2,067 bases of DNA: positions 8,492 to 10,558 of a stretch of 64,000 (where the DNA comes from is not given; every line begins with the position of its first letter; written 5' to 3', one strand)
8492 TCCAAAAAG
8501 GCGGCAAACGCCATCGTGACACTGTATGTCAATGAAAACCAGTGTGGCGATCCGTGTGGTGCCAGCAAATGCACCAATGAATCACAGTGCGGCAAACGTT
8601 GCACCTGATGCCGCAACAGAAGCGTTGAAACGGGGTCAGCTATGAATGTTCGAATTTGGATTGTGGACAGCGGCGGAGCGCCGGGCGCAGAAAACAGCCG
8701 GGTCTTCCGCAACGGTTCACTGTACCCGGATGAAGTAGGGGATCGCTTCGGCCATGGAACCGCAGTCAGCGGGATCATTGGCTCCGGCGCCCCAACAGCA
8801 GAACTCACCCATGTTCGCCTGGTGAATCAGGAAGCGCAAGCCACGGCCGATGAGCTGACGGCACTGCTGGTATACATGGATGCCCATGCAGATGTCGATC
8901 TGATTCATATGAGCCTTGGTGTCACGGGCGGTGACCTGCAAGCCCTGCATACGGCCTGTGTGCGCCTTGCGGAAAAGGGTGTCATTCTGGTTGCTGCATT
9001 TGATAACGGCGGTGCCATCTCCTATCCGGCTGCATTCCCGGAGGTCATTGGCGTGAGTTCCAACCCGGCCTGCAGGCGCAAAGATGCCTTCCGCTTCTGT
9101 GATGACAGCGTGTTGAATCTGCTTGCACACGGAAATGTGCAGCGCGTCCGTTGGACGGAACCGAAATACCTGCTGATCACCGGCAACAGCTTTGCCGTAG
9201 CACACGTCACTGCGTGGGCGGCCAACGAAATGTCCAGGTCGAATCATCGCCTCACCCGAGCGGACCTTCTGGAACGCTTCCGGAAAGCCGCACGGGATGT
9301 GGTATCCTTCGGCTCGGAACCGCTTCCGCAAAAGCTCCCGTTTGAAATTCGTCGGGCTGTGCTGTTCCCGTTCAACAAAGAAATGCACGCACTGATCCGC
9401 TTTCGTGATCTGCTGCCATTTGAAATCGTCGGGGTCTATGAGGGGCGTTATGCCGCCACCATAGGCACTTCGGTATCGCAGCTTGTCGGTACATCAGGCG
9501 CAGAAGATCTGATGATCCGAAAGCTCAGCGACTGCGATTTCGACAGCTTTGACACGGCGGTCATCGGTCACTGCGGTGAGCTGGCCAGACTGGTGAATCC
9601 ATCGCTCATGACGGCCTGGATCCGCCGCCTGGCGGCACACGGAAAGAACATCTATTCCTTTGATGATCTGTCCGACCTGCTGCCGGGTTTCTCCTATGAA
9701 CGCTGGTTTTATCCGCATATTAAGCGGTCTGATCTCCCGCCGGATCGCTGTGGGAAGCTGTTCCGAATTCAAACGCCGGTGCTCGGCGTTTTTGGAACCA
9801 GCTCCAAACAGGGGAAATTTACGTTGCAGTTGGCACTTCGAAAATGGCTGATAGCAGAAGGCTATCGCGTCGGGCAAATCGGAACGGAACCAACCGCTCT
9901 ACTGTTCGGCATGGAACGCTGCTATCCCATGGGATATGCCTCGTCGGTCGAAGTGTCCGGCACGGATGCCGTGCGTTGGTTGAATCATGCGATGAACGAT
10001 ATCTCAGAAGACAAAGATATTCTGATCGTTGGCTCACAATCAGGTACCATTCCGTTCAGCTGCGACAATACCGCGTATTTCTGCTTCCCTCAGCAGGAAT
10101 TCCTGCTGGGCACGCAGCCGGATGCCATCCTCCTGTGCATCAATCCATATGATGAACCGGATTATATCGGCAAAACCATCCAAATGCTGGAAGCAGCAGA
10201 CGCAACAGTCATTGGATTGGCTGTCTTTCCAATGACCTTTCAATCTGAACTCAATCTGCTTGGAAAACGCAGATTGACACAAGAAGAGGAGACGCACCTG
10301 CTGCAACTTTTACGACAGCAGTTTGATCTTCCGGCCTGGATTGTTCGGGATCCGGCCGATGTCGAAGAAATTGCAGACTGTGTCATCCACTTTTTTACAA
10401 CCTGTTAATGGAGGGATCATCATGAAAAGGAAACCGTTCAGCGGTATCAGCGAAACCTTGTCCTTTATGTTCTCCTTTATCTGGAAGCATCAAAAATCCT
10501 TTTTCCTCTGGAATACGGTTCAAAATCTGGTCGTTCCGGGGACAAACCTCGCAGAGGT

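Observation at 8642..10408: Subtilase fused to a DUF1611/DgcN-like domain: protease plus putative acyl/ATP-utilising module in one protein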

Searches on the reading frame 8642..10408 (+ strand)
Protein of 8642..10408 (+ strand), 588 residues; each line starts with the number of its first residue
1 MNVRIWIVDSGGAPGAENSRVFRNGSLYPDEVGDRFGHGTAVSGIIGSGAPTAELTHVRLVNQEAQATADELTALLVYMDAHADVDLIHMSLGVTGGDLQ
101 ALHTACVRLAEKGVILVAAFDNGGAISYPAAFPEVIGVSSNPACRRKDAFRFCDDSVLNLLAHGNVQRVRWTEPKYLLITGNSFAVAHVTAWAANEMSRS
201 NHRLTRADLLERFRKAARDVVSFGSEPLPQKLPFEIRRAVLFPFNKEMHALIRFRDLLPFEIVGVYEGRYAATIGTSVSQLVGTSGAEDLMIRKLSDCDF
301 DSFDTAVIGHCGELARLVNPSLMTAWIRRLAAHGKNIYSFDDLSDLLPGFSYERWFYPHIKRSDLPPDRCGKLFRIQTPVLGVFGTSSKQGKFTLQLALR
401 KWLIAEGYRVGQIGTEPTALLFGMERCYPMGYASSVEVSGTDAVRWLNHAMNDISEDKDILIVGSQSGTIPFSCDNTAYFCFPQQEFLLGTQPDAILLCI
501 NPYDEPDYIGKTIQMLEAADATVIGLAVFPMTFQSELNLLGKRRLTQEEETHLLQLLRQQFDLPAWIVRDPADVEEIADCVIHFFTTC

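Call 3: search_protein_families(library=pfam, proteins=[window:8642-10408:+], max_evalue=0.01)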
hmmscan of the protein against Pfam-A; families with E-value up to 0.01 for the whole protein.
window:8642-10408:+ (588 aa): 2 families
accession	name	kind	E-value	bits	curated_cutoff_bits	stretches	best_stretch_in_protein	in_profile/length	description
PF00082.27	Peptidase_S8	-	1.9e-13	50.8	21.8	1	29-217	47-273/288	Subtilase family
PF07755.17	DUF1611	-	4e-13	49.7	25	1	374-566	8-190/201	Domain of unknown function (DUF1611_C) P-loop domain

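Call 4: search_protein_families(library=ncbifam, proteins=[window:8642-10408:+], max_evalue=0.01)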
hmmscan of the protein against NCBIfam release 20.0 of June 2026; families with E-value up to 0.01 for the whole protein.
window:8642-10408:+ (588 aa): 3 families
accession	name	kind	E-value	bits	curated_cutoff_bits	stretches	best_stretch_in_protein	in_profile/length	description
NF049966.1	QH_SP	equivalog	5.9e-35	120.6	165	1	4-217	1-211/219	subtilisin-like serine protease QhpE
TIGR04066.1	nat_prod_clost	hypoth_equivalog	2.2e-23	82.8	200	1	238-502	2-271/361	TIGR04066 family peptide maturation system protein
TIGR03921.1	T7SS_mycosin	equivalog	6.4e-12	45.2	278.75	1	31-221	45-267/353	type VII secretion-associated serine protease mycosin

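Call 11: find_homologous_proteins(query=window:8642-10405:+, max_evalue=0.001)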
Query window:8642-10405:+ (588 aa): 1169 proteins with E <= 0.001 among 8000 candidates; the best 120 are listed.
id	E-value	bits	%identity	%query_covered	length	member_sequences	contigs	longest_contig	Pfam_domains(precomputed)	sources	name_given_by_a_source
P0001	0.0e+0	1336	98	100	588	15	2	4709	PF07755.18,PF00082.28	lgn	-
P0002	0.0e+0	1212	88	100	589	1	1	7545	PF07755.18,PF00082.28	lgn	-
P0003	7.9e-237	806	59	99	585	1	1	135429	PF07755.18,PF00082.28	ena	-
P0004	1.3e-152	528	44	99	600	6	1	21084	PF07755.18,PF00082.28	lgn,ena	-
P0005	1.8e-152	527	43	99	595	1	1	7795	PF07755.18,PF00082.28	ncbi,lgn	-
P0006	2.2e-152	527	44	99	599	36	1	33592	PF07755.18,PF00082.28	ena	-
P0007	8.6e-151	522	44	95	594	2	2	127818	PF07755.18,PF00082.28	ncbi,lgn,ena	-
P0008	2.0e-149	517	42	99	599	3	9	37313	PF07755.18,PF00082.28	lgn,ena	-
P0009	4.6e-149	516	43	96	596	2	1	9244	PF07755.18,PF00082.28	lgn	-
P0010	6.9e-149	515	45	94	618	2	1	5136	PF07755.18,PF00082.28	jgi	jgi:uncharacterized NAD-dependent epimerase/dehydratase family protein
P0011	1.7e-148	514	44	99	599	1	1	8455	PF07755.18,PF00082.28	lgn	-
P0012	1.8e-147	511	41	99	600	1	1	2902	PF07755.18,PF00082.28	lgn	-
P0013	2.9e-147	510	45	95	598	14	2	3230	PF07755.18,PF00082.28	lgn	-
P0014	4.3e-147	509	43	96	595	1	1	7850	PF07755.18,PF00082.28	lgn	-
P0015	4.6e-147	509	43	96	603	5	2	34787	PF07755.18,PF00082.28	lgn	-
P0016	9.7e-147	508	44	94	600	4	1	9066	PF07755.18,PF00082.28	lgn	-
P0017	1.0e-146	508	42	99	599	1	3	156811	PF07755.18,PF00082.28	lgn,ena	-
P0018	3.1e-146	507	42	99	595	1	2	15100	PF07755.18,PF00082.28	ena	-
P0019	4.0e-146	506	45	91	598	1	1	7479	PF07755.18,PF00082.28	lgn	-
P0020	5.9e-146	506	45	94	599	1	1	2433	PF07755.18,PF00082.28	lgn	-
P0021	7.8e-146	505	43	99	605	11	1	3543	PF07755.18,PF00082.28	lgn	-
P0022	7.9e-146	505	44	99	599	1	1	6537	PF07755.18,PF00082.28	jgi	jgi:uncharacterized NAD-dependent epimerase/dehydratase family protein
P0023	1.4e-145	504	45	94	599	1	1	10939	PF07755.18,PF00082.28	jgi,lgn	jgi:uncharacterized NAD-dependent epimerase/dehydratase family protein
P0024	1.8e-145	504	40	99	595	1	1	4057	PF07755.18,PF00082.28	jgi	jgi:uncharacterized NAD-dependent epimerase/dehydratase family protein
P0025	2.6e-145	504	45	95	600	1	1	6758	PF07755.18,PF00082.28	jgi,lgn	jgi:uncharacterized NAD-dependent epimerase/dehydratase family protein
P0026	3.5e-145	503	41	99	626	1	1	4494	PF07755.18,PF00082.28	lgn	-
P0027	3.9e-145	503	42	99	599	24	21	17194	PF07755.18,PF00082.28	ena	-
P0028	7.4e-145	502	42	99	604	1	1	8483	PF07755.18,PF00082.28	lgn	-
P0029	9.9e-145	502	42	96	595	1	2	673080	PF07755.18,PF00082.28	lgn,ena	-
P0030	1.5e-144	501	42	99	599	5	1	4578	PF07755.18,PF00082.28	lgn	-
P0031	3.0e-144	500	42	99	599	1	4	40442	PF07755.18,PF00082.28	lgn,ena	-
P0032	4.6e-144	499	44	95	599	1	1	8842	PF07755.18,PF00082.28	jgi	jgi:hypothetical protein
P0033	6.0e-144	499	45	93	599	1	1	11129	PF07755.18,PF00082.28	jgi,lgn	jgi:uncharacterized NAD-dependent epimerase/dehydratase family protein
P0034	7.1e-144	499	44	94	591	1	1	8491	PF07755.18,PF00082.28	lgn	-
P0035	7.9e-144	499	45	93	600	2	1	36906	PF07755.18,PF00082.28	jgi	jgi:uncharacterized NAD-dependent epimerase/dehydratase family protein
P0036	8.7e-144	499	42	94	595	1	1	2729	PF07755.18,PF00082.28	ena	-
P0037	9.5e-144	498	42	95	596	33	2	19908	PF07755.18,PF00082.28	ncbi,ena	-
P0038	2.2e-143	497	41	99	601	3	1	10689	PF07755.18,PF00082.28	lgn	-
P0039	3.3e-143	497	40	99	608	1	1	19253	PF07755.18,PF00082.28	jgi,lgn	jgi:uncharacterized NAD-dependent epimerase/dehydratase family protein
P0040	5.8e-143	496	41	99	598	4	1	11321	PF07755.18,PF00082.28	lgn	-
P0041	1.3e-142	495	45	94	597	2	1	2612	PF07755.18,PF00082.28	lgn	-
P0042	1.6e-142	494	43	96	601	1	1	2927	PF07755.18,PF00082.28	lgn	-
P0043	2.0e-142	494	44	99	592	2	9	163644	PF07755.18,PF00082.28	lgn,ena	-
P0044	2.7e-142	494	42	99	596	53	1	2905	PF07755.18,PF00082.28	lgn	-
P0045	3.0e-142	493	43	99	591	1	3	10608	PF07755.18,PF00082.28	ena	-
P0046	3.6e-142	493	44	94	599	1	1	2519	PF07755.18,PF00082.28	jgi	jgi:uncharacterized NAD-dependent epimerase/dehydratase family protein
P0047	4.2e-142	493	42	99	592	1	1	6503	PF07755.18,PF00082.28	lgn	-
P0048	5.6e-142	493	42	94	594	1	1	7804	PF07755.18,PF00082.28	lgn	-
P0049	6.1e-142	492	41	100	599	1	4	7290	PF07755.18,PF00082.28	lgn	-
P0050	1.1e-141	492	42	99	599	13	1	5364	PF07755.18,PF00082.28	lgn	-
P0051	1.1e-141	492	41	99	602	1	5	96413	PF07755.18,PF00082.28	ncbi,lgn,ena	-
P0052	1.1e-141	492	42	94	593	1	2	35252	PF07755.18,PF00082.28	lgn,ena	-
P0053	1.1e-141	492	41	95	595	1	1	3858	PF07755.18,PF00082.28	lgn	-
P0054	2.1e-141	491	43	94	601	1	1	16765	PF07755.18,PF00082.28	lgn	-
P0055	3.2e-141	490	42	99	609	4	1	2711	PF07755.18,PF00082.28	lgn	-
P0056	6.9e-141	489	41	99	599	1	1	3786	PF07755.18,PF00082.28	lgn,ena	-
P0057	8.1e-141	489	41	99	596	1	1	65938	PF07755.18,PF00082.28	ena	-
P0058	9.1e-141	489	40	99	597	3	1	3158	PF07755.18,PF00082.28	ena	-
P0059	1.6e-140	488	41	99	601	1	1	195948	PF07755.18,PF00082.28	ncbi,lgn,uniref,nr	ncbi:hypothetical protein SH1V18_28730 [Vallitalea longa]|uniref:DUF1611 domain-containing protein n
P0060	4.6e-140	486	43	94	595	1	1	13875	PF07755.18,PF00082.28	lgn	-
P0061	1.2e-139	485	40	99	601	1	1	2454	PF00082.28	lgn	-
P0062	1.6e-139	484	43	93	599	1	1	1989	PF07755.18,PF00082.28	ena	-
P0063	2.0e-139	484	42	99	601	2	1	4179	PF07755.18,PF00082.28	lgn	-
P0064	2.5e-139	484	40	99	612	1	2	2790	PF07755.18,PF00082.28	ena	-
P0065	2.8e-139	484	42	97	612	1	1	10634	PF07755.18,PF00082.28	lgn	-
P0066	3.7e-139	483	43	94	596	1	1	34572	PF07755.18,PF00082.28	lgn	-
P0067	4.2e-139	483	42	99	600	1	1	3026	PF07755.18,PF00082.28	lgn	-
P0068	6.9e-139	482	42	99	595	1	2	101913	PF07755.18,PF00082.28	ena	-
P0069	8.3e-139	482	44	94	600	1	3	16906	PF07755.18,PF00082.28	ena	-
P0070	9.4e-139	482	42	94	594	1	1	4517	PF07755.18,PF00082.28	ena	-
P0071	1.3e-138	482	43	94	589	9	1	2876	PF07755.18,PF00082.28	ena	-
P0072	1.3e-138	482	40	99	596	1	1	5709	PF07755.18,PF00082.28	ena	-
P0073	2.0e-138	481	41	99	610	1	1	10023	PF07755.18,PF00082.28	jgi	jgi:uncharacterized NAD-dependent epimerase/dehydratase family protein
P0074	2.2e-138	481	41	95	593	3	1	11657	PF07755.18,PF00082.28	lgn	-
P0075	2.9e-138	480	42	99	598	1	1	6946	PF07755.18,PF00082.28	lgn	-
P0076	3.3e-138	480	42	94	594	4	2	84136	PF07755.18,PF00082.28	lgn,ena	-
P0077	3.6e-138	480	40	99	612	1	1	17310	PF07755.18,PF00082.28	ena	-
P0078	4.3e-138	480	44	93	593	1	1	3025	PF07755.18,PF00082.28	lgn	-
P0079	7.2e-138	479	41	99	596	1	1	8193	PF07755.18,PF00082.28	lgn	-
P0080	8.6e-138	479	42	99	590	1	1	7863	PF07755.18,PF00082.28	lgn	-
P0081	9.0e-138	479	41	95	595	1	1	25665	PF07755.18,PF00082.28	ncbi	-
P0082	1.2e-137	478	41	99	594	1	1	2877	PF07755.18,PF00082.28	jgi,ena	-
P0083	1.7e-137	478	39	99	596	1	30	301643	PF07755.18,PF00082.28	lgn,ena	-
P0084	1.8e-137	478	41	99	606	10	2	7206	PF07755.18,PF00082.28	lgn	-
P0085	1.8e-137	478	39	99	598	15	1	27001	PF07755.18,PF00082.28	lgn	-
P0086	1.9e-137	478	41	94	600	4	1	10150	PF07755.18,PF00082.28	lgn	-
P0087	2.2e-137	477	40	99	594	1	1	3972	PF07755.18,PF00082.28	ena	-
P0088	3.1e-137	477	43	94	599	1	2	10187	PF07755.18,PF00082.28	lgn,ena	-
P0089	4.6e-137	476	39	99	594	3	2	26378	PF07755.18,PF00082.28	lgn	-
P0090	5.8e-137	476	41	99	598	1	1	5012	PF07755.18,PF00082.28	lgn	-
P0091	9.2e-137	475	41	100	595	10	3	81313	PF07755.18,PF00082.28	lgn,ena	-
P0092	1.1e-136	475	42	94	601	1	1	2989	PF07755.18,PF00082.28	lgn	-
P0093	1.2e-136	475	40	99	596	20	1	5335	PF07755.18,PF00082.28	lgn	-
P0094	3.6e-136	473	41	99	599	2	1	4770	PF07755.18,PF00082.28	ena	-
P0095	4.7e-136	473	42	94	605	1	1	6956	PF07755.18,PF00082.28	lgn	-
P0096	6.0e-136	473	42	96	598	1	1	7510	PF07755.18,PF00082.28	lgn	-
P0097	6.1e-136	473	43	93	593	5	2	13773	PF07755.18,PF00082.28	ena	-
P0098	9.9e-136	472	41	94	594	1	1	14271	PF07755.18,PF00082.28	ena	-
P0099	1.0e-135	472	41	99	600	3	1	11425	PF07755.18,PF00082.28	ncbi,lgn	-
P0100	1.0e-135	472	39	99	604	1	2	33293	PF07755.18,PF00082.28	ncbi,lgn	-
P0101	1.2e-135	472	40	99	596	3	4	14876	PF07755.18,PF00082.28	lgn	-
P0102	1.5e-135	471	40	99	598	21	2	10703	PF07755.18,PF00082.28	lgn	-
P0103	1.6e-135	471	40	99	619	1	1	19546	PF07755.18,PF00082.28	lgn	-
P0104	1.8e-135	471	39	99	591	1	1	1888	PF07755.18,PF00082.28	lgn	-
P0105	2.2e-135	471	39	99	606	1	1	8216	PF07755.18,PF00082.28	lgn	-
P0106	2.4e-135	471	40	99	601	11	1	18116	PF07755.18,PF00082.28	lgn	-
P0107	2.4e-135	471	41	99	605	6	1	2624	PF07755.18,PF00082.28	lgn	-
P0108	2.6e-135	471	42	93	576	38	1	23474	PF07755.18,PF00082.28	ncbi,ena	-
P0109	2.7e-135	471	42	95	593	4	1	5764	PF07755.18,PF00082.28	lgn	-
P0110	3.5e-135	470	40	99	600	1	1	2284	PF07755.18,PF00082.28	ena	-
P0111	4.1e-135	470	43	94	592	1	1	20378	PF07755.18,PF00082.28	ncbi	-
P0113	5.7e-135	469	41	95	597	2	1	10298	PF07755.18,PF00082.28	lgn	-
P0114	5.9e-135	469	40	99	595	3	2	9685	PF07755.18,PF00082.28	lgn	-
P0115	9.7e-135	469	41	94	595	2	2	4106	PF07755.18,PF00082.28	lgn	-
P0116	1.3e-134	468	41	99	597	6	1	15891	PF07755.18,PF00082.28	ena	-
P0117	1.9e-134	468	41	99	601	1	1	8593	PF07755.18,PF00082.28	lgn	-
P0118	2.3e-134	467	41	94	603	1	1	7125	PF07755.18,PF00082.28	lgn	-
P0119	2.5e-134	467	40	94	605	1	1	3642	PF07755.18,PF00082.28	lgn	-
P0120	2.5e-134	467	40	99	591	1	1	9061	PF07755.18,PF00082.28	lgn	-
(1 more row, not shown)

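Call 20: find_encoding_contigs(protein=P0003, flank=8000, max_places=1)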
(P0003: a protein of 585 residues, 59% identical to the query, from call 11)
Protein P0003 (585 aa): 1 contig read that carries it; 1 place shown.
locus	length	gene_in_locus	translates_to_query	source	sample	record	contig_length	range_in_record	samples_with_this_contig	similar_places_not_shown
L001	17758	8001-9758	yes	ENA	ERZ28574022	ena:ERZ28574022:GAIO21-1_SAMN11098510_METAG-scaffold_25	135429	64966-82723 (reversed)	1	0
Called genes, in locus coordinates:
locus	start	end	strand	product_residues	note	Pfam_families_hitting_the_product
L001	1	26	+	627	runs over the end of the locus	-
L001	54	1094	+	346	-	PF02388:FemAB, PF13480:Acetyltransf_6, PF02388:FemAB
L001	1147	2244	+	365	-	PF01168:Ala_racemase_N, PF00842:Ala_racemase_C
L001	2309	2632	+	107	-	PF06153:CdAMP_rec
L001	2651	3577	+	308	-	PF13177:DNA_pol3_delta2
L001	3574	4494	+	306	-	PF04468:PSP1, PF28472:PSP1_3rd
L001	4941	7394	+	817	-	PF14399:BtrH_N (faint), PF04055:Radical_SAM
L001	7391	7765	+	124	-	PF00550:PP-binding (weak)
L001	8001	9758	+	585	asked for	PF00082:Peptidase_S8, PF07755:DUF1611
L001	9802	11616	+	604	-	PF00005:ABC_tran, PF02463:SMC_N (faint), PF13304:AAA_21 (faint)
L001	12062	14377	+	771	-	PF00664:ABC_membrane, PF00005:ABC_tran, PF02463:SMC_N (faint)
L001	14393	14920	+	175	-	PF08909:DUF1854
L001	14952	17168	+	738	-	PF00664:ABC_membrane, PF02463:SMC_N (weak), PF00005:ABC_tran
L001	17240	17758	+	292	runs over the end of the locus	PF04229:GrpB, PF00719:Pyrophosphatase (weak)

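Call 21: find_encoding_contigs(protein=P0059, flank=8000, max_places=1)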
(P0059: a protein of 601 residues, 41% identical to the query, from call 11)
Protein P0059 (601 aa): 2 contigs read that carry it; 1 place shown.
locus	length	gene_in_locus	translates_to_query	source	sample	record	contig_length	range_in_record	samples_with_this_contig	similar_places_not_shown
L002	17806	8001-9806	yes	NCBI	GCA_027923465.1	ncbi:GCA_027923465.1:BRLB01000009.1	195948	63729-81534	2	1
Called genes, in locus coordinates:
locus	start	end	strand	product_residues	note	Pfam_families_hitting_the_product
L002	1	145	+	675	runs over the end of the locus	PF00009:GTP_EFTU (weak), PF01926:MMR_HSR1, PF02421:FeoB_N, PF03029:ATP_bind_1 (weak), PF07670:Gate, PF07664:FeoB_C, PF07670:Gate (weak)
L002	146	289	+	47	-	PF12669:FeoB_associated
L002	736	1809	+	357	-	-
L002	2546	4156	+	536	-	PF04055:Radical_SAM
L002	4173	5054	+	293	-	PF00702:Hydrolase (weak), PF08282:Hydrolase_3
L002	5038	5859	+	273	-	-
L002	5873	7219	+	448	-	PF04055:Radical_SAM, PF13353:Fer4_12 (weak)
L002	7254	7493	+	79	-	PF00550:PP-binding (weak)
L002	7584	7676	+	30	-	-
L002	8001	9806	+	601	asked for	PF00082:Peptidase_S8, PF07755:DUF1611 (weak)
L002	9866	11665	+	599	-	PF00664:ABC_membrane (weak), PF00005:ABC_tran, PF13304:AAA_21 (faint)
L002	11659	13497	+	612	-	PF00664:ABC_membrane (weak), PF00005:ABC_tran, PF13304:AAA_21 (faint)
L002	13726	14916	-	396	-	PF00155:Aminotran_1_2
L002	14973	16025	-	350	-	PF08240:ADH_N, PF16912:Glu_dehyd_C, PF00107:ADH_zinc_N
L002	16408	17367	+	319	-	PF04055:Radical_SAM, PF06968:BATS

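Call 22: find_encoding_contigs(protein=P0029, flank=8000, max_places=1)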
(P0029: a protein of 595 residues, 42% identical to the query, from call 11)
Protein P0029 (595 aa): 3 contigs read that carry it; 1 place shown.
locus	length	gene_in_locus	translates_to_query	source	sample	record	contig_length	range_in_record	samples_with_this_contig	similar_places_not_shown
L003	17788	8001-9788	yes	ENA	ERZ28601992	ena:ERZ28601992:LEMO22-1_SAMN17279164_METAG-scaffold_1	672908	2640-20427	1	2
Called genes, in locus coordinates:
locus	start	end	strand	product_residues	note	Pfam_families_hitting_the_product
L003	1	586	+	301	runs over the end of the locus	PF00657:Lipase_GDSL (weak), PF13472:Lipase_GDSL_2, PF00404:Dockerin_1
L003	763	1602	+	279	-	PF20240:DUF6597, PF12833:HTH_18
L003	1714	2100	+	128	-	-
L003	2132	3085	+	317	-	-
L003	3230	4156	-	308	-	-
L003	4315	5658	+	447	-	PF04055:Radical_SAM, PF13353:Fer4_12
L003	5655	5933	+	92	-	-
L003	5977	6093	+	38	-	-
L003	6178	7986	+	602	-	PF02463:SMC_N (faint), PF00005:ABC_tran, PF13304:AAA_21 (faint)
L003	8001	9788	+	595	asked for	PF00082:Peptidase_S8, PF07755:DUF1611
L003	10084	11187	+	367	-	PF00383:dCMP_cyt_deam_1, PF14437:MafB19-deam, PF01872:RibD_C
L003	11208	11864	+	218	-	PF00677:Lum_binding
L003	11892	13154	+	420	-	PF00926:DHBP_synthase, PF00925:GTP_cyclohydro2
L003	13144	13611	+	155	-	PF00885:DMRL_synthase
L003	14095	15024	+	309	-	PF01544:CorA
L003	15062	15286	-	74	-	-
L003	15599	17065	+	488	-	PF01266:DAO, PF07992:Pyr_redox_2 (faint), PF13450:NAD_binding_8 (weak), PF13738:Pyr_redox_3 (faint), PF04324:Fer2_BFD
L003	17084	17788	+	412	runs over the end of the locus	PF00890:FAD_binding_2 (weak), PF01266:DAO (faint), PF01494:FAD_binding_3 (faint), PF07992:Pyr_redox_2, PF12831:FAD_oxidored, PF13450:NAD_binding_8 (weak), PF13738:Pyr_redox_3, PF00070:Pyr_redox (weak), +2 more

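Call 25: search_solved_structures(query=A1, max_evalue=1, show_alignments=0)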
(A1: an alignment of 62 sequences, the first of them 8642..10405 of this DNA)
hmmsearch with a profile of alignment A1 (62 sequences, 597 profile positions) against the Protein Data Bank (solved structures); distinct sequences matched with E-value up to 1: 148 (the best 60 are shown).
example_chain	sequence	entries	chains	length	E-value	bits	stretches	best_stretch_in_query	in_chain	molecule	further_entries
7y6m_C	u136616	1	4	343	2.4e-18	69.1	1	4-212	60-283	Intracellular serine protease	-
1tec_E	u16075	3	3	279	5.2e-18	68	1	4-224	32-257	THERMITASE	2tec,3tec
1thm_A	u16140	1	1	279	4.7e-17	64.9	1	4-224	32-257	THERMITASE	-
7am3_A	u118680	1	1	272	4.7e-17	64.9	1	3-224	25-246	Subtilisin BPN'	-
1dbi_A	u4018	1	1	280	7e-17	64.3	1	5-223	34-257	AK.1 SERINE PROTEASE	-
7am4_A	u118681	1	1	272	2.3e-16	62.6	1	3-224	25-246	Subtilisin BPN'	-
3f49_S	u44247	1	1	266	3.5e-16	62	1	3-224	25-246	Subtilisin BPN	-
7am5_A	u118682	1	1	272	1.6e-15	59.8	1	3-207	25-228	Subtilisin BPN'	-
3bgo_S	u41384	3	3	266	2.2e-15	59.4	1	3-224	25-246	Subtilisin BPN'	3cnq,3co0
1bh6_A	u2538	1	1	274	2.3e-15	59.3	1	3-220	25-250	SUBTILISIN DY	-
7xr8_A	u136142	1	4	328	3.1e-15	58.9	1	3-213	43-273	Major intracellular serine protease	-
1dui_A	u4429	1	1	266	4.5e-15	58.3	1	3-216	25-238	PROTEIN (SUBTILISIN BPN')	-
1gnv_A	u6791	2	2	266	4.9e-15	58.2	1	3-215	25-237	SUBTILISIN BPN'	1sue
6ube_S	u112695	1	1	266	5e-15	58.2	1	3-224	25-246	SUBTILISIN BPN'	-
3qtl_A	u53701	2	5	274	5.8e-15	58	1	3-219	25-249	Subtilisin-like serin protease | KerA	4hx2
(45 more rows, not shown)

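Call 28: find_encoding_contigs(protein=P0001, flank=8000, max_places=3)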
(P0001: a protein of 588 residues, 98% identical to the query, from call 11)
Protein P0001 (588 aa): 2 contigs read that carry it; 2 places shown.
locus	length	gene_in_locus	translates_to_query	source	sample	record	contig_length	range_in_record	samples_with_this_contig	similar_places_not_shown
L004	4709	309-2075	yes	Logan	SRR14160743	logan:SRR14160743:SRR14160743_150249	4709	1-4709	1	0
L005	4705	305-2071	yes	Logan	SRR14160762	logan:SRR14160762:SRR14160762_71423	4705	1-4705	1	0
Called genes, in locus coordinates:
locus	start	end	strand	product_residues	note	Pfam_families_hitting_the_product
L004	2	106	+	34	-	?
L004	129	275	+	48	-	-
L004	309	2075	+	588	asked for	PF00082:Peptidase_S8, PF07755:DUF1611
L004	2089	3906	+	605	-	PF00005:ABC_tran, PF02463:SMC_N (faint), PF13304:AAA_21 (faint)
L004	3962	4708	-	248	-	?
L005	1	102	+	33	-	?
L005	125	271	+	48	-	-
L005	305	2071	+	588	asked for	PF00082:Peptidase_S8, PF07755:DUF1611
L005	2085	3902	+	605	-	PF00005:ABC_tran, PF02463:SMC_N (faint), PF13304:AAA_21 (faint)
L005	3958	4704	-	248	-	?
